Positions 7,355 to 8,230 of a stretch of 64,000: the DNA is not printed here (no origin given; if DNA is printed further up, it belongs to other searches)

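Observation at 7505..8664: Tandem guanylate-kinase paralogs between secY and adk; the upstream copy has a dead P-loop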

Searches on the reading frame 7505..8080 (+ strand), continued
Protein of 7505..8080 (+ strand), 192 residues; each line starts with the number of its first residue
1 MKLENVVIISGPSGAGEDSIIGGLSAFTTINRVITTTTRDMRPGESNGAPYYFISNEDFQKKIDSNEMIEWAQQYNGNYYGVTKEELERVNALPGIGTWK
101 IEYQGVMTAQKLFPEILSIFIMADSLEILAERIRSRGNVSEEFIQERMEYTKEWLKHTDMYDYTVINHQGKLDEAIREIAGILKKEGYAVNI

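Call 20: predict_structure(alignment_id=A1)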
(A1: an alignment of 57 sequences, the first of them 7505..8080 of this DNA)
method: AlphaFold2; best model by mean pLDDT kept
length: 192 residues; sequences in the alignment: 57
mean_pLDDT: 94.7   pTM: 0.88
mean pLDDT of the five models: 94.7, 94.6, 94.6, 94.1, 93.8
residues with pLDDT >= 90: 176; 70-90: 16; 50-70: 0; < 50: 0
segments of 3 or more residues with pLDDT < 50: none
pLDDT, mean of each block of 10 residues (from residue 1): 94 95 97 96 90 97 95 86 96 96 92 96 97 90 93 96 97 98 97 89
secondary structure, 60 per line:
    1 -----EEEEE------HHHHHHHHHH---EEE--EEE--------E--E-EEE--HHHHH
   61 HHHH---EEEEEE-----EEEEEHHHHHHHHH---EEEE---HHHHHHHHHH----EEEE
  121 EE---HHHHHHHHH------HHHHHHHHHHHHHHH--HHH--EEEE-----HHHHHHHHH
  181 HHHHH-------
elements in order: E6-10 H17-26 E30-32 E35-37 E51-53 H56-64 E68-73 E79-83 H84-92 E96-99 H103-112 E117-122 H126-134 H141-155 E163-166 H172-185

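Call 21: search_protein_representatives(protein=window:7505-8080:+)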
Query: 192 residues. Proteins with E-value up to 0.001 (for the whole library): 18696; up to 1e-10: 6741; up to 1e-30: 51. The best 150 are listed.
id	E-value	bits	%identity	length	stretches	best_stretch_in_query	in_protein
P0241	1.4e-64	233.3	60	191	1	5-183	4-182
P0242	9.5e-59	214.3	55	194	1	4-185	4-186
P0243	2.6e-58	212.9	54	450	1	4-186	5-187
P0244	3.2e-58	212.6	55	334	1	6-184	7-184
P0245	1.2e-57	210.8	54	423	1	4-186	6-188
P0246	7.4e-55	201.6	64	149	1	41-185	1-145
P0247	1.7e-53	197.2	52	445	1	6-184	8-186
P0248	1.0e-51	191.4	36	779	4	6-89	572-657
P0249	1.2e-49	184.6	49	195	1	3-185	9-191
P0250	3.6e-49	183.1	47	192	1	5-186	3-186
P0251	1.1e-48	181.5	49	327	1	3-185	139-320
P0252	3.0e-48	180.1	62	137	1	55-188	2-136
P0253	1.2e-47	178.1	35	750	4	6-183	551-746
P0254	5.6e-47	175.9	51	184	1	6-185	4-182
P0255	1.1e-46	175.0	51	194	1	4-185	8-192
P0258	1.2e-43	165.1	47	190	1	5-186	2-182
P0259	8.6e-42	159.0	44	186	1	4-183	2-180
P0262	3.0e-39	150.7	43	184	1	6-184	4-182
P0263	4.5e-39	150.2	45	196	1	4-188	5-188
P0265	4.7e-37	143.6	42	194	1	5-186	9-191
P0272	1.5e-34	135.4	41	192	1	6-186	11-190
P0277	2.2e-33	131.7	40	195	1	4-183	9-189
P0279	4.1e-33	130.8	40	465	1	6-183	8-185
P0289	3.7e-31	124.4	38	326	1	6-187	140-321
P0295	4.2e-30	121.0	39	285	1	6-186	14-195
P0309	3.3e-29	118.0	37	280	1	5-183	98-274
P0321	8.3e-29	116.7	37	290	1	5-186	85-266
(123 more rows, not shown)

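Call 24: search_protein_families(library=pfam, proteins=[P0243, P0244, P0245, P0247, P0251, P0289, P0279, P0295, P0321, P0309], max_evalue=0.001)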
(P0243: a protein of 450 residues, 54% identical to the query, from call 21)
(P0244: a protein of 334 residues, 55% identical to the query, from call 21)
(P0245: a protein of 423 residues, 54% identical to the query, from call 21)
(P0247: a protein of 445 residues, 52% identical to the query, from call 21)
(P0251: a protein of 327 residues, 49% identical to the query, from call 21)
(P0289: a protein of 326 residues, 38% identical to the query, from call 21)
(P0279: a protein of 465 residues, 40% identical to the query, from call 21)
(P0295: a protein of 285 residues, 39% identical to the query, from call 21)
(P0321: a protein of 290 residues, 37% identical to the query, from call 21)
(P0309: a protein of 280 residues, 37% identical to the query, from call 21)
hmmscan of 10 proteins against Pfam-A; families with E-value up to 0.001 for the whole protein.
P0243 (450 aa): 2 families
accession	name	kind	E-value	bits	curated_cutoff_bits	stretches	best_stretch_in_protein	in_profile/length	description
PF00625.27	Guanylate_kin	-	2.3e-36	125.6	25.2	1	7-186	4-181/182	Guanylate kinase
PF05739.25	SNARE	-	0.00063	20.1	26.8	0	163-207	7-51/53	SNARE domain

P0244 (334 aa): 2 families
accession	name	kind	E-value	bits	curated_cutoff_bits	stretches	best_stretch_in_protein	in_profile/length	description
PF00625.27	Guanylate_kin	-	4.4e-31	108.4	25.2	1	8-184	5-180/182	Guanylate kinase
PF00293.34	NUDIX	-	1.1e-18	68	21.1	1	199-315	2-127/134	NUDIX domain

P0245 (423 aa): 1 family
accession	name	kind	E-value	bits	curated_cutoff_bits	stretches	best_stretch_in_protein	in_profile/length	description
PF00625.27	Guanylate_kin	-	6.7e-37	127.4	25.2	1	7-187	3-181/182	Guanylate kinase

P0247 (445 aa): 1 family
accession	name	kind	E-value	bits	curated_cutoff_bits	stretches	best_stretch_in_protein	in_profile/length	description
PF00625.27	Guanylate_kin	-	1.2e-32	113.5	25.2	1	7-186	3-180/182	Guanylate kinase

P0251 (327 aa): 4 families
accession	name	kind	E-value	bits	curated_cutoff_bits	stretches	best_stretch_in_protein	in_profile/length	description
PF00625.27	Guanylate_kin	-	1.4e-27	97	25.2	1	140-320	2-181/182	Guanylate kinase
PF00575.29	S1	-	1e-13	51.9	22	1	39-103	2-65/74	S1 RNA binding domain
PF21710.3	Spt6_S1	-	7.4e-05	23.4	27.5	0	40-104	15-79/91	Spt6, S1/OB domain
PF13238.12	AAA_18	-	0.00027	21.8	29.4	1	144-276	2-116/128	AAA domain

P0289 (326 aa): 3 families
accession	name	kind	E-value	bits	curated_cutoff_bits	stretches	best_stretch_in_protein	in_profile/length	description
PF00625.27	Guanylate_kin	-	2.8e-38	131.8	25.2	1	140-318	4-180/182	Guanylate kinase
PF13238.12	AAA_18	-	2.9e-05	25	29.4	1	142-277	2-118/128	AAA domain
PF13401.12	AAA_22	-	0.00045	21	27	0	138-315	5-109/130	AAA domain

P0279 (465 aa): 1 family
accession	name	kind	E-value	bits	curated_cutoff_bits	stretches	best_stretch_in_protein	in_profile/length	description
PF00625.27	Guanylate_kin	-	3.9e-42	144.4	25.2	1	6-186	2-180/182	Guanylate kinase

P0295 (285 aa): 1 family
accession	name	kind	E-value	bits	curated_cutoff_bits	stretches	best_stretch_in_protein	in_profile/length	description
PF00625.27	Guanylate_kin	-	1.5e-34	119.7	25.2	1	14-176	4-165/182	Guanylate kinase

P0321 (290 aa): 1 family
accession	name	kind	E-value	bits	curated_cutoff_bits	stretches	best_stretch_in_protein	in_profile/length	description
PF00625.27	Guanylate_kin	-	6e-40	137.3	25.2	1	85-265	3-181/182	Guanylate kinase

P0309 (280 aa): 9 families
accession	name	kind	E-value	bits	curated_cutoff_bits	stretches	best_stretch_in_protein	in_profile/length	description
PF00625.27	Guanylate_kin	-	7e-47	159.9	25.2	1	97-271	2-179/182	Guanylate kinase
PF13238.12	AAA_18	-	7.1e-10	39.9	29.4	1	100-237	1-120/128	AAA domain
PF13671.12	AAA_33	-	6.3e-08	33.5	27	1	99-241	1-131/143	AAA domain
PF22525.1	H2TH_5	-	7.8e-06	26.3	27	1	25-93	1-69/71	S13-like H2TH domain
PF03193.22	RsgA_GTPase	-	1.2e-05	25.7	30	1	67-124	77-133/174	RsgA GTPase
PF13207.12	AAA_17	-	9.7e-05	23.1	27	0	104-226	2-121/136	AAA domain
PF13191.12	AAA_16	-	0.00031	21.7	32.6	1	93-121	18-48/167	AAA ATPase domain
PF03215.21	Rad17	-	0.0004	20.8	23.8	0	82-129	30-77/186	Rad17 P-loop domain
PF13604.12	AAA_30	-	0.00057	20.1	27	0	83-121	2-42/191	AAA domain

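Call 32: list_cluster_members(proteins=[P0249, P0277, P0262, P0263, P0258, P0242, P0259, P0272, P0265, P0254])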
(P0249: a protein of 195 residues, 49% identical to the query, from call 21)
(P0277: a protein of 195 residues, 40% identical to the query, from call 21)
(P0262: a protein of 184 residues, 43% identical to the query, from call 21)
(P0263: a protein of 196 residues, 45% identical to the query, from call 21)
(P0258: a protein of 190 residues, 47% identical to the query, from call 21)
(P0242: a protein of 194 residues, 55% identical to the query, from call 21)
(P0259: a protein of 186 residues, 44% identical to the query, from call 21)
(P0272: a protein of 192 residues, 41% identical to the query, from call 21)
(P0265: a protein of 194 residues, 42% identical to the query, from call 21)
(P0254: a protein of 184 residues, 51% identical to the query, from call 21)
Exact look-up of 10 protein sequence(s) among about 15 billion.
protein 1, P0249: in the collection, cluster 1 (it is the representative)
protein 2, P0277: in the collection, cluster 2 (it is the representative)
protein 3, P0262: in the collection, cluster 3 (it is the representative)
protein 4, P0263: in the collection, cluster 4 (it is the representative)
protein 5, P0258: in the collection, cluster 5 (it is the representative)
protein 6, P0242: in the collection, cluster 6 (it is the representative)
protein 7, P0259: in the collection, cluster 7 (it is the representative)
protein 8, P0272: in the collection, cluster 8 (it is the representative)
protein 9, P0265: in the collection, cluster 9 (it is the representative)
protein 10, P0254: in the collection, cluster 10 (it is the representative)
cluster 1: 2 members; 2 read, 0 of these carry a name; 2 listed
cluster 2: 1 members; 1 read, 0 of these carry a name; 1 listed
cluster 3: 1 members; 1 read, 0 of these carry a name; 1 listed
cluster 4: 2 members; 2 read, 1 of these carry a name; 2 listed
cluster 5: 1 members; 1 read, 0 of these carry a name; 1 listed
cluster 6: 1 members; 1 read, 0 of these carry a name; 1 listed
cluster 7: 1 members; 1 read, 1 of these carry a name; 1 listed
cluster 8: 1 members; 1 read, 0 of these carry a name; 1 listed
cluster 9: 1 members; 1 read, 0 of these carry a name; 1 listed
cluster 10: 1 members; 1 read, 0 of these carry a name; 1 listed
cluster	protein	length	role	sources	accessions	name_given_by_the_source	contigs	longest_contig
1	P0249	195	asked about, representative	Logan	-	-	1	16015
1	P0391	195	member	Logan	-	-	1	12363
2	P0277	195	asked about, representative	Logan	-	-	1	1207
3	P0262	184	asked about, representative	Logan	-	-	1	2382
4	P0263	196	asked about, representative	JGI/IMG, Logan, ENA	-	guanylate kinase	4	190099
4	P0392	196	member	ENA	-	-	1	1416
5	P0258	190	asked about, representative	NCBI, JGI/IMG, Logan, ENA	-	-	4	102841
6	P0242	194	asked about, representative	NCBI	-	-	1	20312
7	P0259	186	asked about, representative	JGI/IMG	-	guanylate kinase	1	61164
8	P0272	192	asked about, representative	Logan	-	-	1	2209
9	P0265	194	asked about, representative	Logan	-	-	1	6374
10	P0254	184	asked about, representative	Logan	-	-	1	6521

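Call 33: find_encoding_contigs(protein=P0263, flank=6000, max_places=2)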
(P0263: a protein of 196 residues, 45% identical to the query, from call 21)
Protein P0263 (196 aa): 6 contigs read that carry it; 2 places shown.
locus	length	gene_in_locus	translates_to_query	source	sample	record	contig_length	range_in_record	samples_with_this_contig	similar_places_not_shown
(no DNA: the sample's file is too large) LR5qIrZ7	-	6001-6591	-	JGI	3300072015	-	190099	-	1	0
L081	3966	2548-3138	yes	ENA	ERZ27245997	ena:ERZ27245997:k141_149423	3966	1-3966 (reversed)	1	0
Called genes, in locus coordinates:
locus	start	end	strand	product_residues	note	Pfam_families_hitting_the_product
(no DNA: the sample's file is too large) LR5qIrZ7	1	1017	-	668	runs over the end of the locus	PF03144:GTP_EFTU_D2 (faint), PF04760:IF2_N, PF00009:GTP_EFTU, PF00071:Ras (weak), PF01926:MMR_HSR1, PF22042:EF-G_D2, PF11987:IF-2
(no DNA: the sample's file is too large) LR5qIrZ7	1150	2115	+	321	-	-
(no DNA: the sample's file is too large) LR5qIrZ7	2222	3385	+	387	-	PF01368:DHH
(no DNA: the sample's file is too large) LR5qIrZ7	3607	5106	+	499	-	PF01743:PolyA_pol, PF01966:HD (weak)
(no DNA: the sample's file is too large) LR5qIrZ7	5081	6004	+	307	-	PF01479:S4, PF00849:PseudoU_synth_2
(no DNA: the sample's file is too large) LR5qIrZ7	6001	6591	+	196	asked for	PF00625:Guanylate_kin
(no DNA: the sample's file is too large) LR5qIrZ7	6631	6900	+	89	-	PF01649:Ribosomal_S20p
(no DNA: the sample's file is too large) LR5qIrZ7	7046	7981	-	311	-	PF06144:DNA_pol3_delta, PF21694:DNA_pol3_delta_C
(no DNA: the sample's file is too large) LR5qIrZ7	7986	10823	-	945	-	PF02739:5_3_exonuc_N, PF01367:5_3_exonuc, PF01612:DNA_pol_A_exo1, PF22619:DNA_polI_exo1, PF00476:DNA_pol_A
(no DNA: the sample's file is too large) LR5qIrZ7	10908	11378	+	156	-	PF09335:VTT_dom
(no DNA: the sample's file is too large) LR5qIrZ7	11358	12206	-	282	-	-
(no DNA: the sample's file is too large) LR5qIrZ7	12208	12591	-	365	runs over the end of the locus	PF00708:Acylphosphatase, PF01255:Prenyltransf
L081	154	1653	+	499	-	PF01743:PolyA_pol, PF01966:HD (weak)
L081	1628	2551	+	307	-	PF01479:S4, PF00849:PseudoU_synth_2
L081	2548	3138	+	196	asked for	PF00625:Guanylate_kin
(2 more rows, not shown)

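Call 34: find_encoding_contigs(protein=P0249, flank=6000, max_places=2)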
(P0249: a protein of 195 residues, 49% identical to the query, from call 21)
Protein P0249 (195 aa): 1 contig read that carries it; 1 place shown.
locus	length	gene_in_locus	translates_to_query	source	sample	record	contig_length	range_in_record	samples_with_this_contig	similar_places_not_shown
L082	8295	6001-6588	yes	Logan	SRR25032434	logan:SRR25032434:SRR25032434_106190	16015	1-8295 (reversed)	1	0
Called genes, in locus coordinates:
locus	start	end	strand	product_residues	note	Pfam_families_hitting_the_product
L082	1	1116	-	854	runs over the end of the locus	PF00912:Transgly, PF00905:Transpeptidase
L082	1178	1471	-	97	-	PF05258:DciA (weak)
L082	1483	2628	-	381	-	PF00712:DNA_pol3_beta, PF02767:DNA_pol3_beta_2, PF02768:DNA_pol3_beta_3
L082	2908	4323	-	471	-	PF11638:DnaA_N, PF00308:Bac_DnaA, PF01695:IstB_IS21, PF01637:ATPase_2 (weak), PF00004:AAA (faint), PF13173:AAA_14 (weak), PF08299:Bac_DnaA_C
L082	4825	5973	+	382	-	PF23459:S1_RRP5 (faint), PF21710:Spt6_S1 (faint), PF00575:S1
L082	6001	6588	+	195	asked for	PF00625:Guanylate_kin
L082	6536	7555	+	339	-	PF01171:ATP_bind_3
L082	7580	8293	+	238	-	?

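Call 35: find_encoding_contigs(protein=P0242, flank=6000, max_places=1)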
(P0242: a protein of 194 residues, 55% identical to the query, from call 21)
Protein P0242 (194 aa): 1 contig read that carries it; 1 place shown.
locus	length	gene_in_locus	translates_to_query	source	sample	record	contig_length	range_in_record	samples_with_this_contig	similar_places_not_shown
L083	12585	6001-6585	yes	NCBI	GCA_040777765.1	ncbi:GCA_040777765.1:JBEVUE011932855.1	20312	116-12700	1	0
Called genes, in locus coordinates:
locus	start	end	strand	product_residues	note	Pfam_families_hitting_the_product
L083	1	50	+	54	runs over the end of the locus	?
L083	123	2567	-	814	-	PF00521:DNA_topoisoIV, PF03989:DNA_gyraseA_C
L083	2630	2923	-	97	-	-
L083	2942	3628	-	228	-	PF13483:Lactamase_B_3, PF12706:Lactamase_B_2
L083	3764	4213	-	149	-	PF11969:DcpS_C (faint), PF01230:HIT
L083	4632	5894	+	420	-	PF00575:S1, PF23459:S1_RRP5 (faint), PF21710:Spt6_S1 (faint), PF00575:S1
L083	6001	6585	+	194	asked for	PF00625:Guanylate_kin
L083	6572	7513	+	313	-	PF01171:ATP_bind_3, PF09179:TilS (faint)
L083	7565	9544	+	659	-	PF06480:FtsH_ext, PF06068:TIP49 (faint), PF00004:AAA, PF07728:AAA_5 (faint), PF17862:AAA_lid_3, PF01434:Peptidase_M41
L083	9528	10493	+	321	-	-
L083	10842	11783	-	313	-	PF02899:Phage_int_SAM_1, PF13102:Phage_int_SAM_5 (weak), PF13495:Phage_int_SAM_4, PF00589:Phage_integrase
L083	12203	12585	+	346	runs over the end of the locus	PF01476:LysM, PF23473:LysM3_LYK4_5 (faint), PF01476:LysM, PF05257:CHAP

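Call 36: find_encoding_contigs(protein=P0259, flank=6000, max_places=1)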
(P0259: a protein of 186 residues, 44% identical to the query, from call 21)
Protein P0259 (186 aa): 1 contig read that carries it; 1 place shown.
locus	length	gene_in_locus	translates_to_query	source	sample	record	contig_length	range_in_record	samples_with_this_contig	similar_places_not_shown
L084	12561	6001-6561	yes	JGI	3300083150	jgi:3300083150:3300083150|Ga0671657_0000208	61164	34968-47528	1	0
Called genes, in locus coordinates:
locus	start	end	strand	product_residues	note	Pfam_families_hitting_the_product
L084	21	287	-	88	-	PF00312:Ribosomal_S15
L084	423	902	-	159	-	-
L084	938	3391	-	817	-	PF00521:DNA_topoisoIV, PF03989:DNA_gyraseA_C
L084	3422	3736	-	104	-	-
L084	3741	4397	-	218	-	PF13483:Lactamase_B_3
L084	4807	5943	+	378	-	PF10447:EXOSC1 (faint), PF23459:S1_RRP5 (faint), PF21710:Spt6_S1 (faint), PF24685:OB_RRP5_4th (faint), PF00575:S1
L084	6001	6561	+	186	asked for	PF00625:Guanylate_kin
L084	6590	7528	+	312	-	PF01171:ATP_bind_3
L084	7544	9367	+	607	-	PF06480:FtsH_ext, PF00004:AAA, PF17862:AAA_lid_3, PF01434:Peptidase_M41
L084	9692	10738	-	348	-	-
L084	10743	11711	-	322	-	PF18884:TSP3_bac (faint)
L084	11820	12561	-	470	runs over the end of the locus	-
